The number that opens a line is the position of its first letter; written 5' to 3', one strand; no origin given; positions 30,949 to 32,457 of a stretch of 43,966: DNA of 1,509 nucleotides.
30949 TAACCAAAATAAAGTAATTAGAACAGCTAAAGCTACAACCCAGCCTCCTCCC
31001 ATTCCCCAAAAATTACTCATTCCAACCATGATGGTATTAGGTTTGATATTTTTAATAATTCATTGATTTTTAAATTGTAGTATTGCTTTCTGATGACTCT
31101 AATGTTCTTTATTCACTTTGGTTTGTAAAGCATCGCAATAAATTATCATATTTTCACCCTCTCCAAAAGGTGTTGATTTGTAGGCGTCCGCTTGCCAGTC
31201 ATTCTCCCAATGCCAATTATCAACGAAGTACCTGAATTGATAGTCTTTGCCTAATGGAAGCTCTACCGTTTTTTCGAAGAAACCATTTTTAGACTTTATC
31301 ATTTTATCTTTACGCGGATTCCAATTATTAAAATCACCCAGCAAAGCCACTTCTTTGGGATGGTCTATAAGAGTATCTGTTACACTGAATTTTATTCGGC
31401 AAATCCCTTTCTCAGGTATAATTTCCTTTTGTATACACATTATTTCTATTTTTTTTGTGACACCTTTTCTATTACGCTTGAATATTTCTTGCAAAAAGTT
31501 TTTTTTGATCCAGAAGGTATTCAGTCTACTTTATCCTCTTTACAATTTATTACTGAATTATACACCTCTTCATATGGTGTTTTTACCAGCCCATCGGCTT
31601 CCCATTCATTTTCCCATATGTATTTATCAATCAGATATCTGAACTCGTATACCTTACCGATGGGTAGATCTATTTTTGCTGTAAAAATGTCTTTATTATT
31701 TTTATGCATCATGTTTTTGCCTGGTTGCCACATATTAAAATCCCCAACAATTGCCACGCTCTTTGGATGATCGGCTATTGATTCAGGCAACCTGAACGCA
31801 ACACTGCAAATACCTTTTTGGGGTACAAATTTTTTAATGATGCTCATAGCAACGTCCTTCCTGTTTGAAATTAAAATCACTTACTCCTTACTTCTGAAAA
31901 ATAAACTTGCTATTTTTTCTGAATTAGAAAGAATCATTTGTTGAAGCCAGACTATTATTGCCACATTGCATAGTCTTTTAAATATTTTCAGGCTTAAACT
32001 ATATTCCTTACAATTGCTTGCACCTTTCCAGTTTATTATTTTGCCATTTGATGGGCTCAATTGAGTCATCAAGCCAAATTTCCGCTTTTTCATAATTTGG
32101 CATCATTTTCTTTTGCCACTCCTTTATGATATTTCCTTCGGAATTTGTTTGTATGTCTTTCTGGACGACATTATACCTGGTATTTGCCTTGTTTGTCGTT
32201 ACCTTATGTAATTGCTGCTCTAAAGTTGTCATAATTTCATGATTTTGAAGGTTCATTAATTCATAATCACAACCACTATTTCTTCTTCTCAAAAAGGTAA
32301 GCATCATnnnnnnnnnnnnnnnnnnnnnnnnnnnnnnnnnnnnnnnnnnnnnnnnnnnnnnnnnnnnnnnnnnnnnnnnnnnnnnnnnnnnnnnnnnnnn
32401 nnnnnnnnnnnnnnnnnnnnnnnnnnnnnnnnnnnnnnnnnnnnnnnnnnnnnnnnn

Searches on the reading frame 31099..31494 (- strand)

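Call 50: search_protein_families(library=pfam, proteins=[window:31099-31494:-], max_evalue=0.01)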
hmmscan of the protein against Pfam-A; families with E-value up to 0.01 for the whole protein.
window:31099-31494:- (131 aa): 3 families
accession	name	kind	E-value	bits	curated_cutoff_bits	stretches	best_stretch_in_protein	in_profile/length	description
PF16561.11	AMPK1_CBM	-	1.2e-06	29.1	26.8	1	47-98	12-61/85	Glycogen recognition site of AMP-activated protein kinase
PF02922.24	CBM_48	-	1.5e-06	28.9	22.4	1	47-105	23-82/83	Carbohydrate-binding module 48 (Isoamylase N-terminal domain)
PF22058.2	X25_BaPul_like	-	0.0081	16.7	27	0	52-121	12-81/87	Pullulanase X25 domain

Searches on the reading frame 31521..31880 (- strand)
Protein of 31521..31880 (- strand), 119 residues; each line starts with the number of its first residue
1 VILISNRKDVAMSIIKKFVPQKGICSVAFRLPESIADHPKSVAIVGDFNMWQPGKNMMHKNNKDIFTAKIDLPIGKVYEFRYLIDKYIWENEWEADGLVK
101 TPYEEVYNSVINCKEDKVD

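Call 50: search_protein_families(library=pfam, proteins=[window:31521-31880:-], max_evalue=0.01)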
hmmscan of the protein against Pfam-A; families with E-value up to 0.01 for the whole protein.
window:31521-31880:- (119 aa): 3 families
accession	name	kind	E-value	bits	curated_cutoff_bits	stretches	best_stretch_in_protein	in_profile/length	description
PF16561.11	AMPK1_CBM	-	5e-06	27.1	26.8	1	40-87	12-56/85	Glycogen recognition site of AMP-activated protein kinase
PF02922.24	CBM_48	-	6.8e-05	23.6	22.4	1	37-81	20-67/83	Carbohydrate-binding module 48 (Isoamylase N-terminal domain)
PF00686.25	CBM_20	-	0.0015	18.7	23.3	1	25-96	2-80/97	Starch binding domain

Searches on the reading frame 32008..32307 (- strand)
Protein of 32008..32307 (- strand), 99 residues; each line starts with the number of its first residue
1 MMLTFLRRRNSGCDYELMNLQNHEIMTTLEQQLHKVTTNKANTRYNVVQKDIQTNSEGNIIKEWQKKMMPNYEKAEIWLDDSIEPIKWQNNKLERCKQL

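Call 50: search_protein_families(library=pfam, proteins=[window:32008-32307:-], max_evalue=0.01)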
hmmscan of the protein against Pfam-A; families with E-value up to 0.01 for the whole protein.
window:32008-32307:- (99 aa): 1 family
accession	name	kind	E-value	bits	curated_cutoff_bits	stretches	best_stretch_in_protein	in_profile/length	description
PF23967.1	DUF7295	-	0.0015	19.2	27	1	34-95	25-86/121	Family of unknown function (DUF7295)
